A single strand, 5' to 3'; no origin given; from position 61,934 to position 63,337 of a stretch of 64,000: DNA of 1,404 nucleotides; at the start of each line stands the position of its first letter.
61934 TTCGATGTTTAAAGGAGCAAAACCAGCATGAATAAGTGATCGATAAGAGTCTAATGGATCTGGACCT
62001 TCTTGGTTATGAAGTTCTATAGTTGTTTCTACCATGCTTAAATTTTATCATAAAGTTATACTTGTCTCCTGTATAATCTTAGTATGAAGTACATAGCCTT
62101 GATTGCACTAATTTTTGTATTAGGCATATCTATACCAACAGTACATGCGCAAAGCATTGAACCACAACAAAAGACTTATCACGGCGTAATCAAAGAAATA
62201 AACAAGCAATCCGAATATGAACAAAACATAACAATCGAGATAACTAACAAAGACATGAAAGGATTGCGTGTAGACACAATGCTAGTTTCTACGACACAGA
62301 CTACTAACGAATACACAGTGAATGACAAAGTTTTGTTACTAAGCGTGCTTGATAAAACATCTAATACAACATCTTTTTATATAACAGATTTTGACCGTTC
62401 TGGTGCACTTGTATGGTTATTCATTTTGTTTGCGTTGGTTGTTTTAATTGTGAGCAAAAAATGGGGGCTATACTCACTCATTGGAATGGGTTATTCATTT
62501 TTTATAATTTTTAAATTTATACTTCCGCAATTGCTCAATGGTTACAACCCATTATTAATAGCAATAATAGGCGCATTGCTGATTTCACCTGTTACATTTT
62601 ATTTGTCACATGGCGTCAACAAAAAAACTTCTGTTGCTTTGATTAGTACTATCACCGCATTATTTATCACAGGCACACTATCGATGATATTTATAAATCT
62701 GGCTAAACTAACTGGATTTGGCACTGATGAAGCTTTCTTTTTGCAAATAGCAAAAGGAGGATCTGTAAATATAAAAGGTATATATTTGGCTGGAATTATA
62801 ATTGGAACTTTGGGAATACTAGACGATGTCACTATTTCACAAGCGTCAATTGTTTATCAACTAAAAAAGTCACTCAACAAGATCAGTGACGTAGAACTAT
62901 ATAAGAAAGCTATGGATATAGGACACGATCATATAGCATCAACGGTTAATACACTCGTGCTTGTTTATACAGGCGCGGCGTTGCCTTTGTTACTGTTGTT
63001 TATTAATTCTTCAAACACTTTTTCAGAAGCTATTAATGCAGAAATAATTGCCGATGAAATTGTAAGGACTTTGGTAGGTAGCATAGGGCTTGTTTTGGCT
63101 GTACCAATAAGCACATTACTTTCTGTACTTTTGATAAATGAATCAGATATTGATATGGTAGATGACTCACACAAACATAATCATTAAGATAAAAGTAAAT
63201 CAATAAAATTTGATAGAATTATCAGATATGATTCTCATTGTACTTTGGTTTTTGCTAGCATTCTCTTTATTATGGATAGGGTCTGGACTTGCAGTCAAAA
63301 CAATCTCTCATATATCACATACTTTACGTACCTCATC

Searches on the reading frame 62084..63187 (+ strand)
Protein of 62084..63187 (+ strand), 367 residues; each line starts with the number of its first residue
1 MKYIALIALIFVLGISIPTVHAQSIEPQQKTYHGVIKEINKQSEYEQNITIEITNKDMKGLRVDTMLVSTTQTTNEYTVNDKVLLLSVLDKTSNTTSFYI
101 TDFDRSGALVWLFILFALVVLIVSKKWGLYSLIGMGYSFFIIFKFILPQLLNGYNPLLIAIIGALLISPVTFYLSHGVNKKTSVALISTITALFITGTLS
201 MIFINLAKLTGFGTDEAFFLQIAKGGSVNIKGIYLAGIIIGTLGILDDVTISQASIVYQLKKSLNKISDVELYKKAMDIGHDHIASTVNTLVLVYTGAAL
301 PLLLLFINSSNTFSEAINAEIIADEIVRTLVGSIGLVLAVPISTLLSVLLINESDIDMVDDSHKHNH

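Call 55: search_protein_families(library=pfam, max_evalue=0.001, proteins=[window:62084-63187:+])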
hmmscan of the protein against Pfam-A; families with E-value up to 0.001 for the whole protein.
window:62084-63187:+ (367 aa): 1 family
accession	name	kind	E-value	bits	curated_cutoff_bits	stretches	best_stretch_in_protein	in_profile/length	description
PF07907.16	YibE_F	-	1e-72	245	27.2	1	109-348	1-240/241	YibE/F-like protein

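Call 57: find_encoding_contigs(protein=window:62084-63187:+, flank=10000, max_places=4)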
Protein window:62084-63187:+ (367 aa): 2 contigs read that carry it; 1 place shown.
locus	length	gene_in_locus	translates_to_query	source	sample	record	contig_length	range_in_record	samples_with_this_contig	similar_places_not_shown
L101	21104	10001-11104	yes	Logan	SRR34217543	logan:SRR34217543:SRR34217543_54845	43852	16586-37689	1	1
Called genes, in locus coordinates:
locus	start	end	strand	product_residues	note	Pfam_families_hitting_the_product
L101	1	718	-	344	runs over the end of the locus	PF13354:Beta-lactamase2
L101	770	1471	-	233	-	PF00403:HMA, PF07291:MauE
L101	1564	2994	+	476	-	-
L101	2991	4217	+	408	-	PF00486:Trans_reg_C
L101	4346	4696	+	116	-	-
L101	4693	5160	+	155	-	-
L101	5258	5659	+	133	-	PF03073:TspO_MBR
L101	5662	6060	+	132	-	PF09945:DUF2177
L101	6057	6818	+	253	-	PF06966:DUF1295, PF02544:Steroid_dh, PF04140:ICMT (weak), PF04191:PEMT (weak)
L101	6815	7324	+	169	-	-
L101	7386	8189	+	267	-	-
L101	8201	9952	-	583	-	-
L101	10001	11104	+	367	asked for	PF07907:YibE_F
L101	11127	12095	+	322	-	PF01699:Na_Ca_ex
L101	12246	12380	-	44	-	-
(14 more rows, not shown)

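Call 68: list_cluster_members(proteins=[window:62084-63187:+, window:7385-8149:-, window:4584-4826:+])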
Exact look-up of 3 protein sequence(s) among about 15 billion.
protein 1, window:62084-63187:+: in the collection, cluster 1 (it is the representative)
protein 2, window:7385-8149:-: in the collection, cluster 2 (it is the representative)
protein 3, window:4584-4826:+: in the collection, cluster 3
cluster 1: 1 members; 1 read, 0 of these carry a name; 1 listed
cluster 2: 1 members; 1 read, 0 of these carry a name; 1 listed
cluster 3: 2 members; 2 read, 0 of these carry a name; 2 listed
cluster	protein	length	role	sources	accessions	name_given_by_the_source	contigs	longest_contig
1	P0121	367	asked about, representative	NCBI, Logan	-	-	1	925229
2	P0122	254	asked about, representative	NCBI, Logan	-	-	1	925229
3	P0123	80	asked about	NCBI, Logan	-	-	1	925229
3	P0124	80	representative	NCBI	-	-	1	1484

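Call 69: find_encoding_contigs(protein=P0124, flank=10000, max_places=6)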
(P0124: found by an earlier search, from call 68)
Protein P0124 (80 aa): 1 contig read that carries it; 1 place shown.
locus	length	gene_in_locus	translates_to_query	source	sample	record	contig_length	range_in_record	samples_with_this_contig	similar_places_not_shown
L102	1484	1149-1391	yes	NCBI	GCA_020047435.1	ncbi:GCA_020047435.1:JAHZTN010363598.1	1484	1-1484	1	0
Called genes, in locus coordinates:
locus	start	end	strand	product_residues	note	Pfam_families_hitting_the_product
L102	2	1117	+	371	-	?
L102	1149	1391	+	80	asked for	-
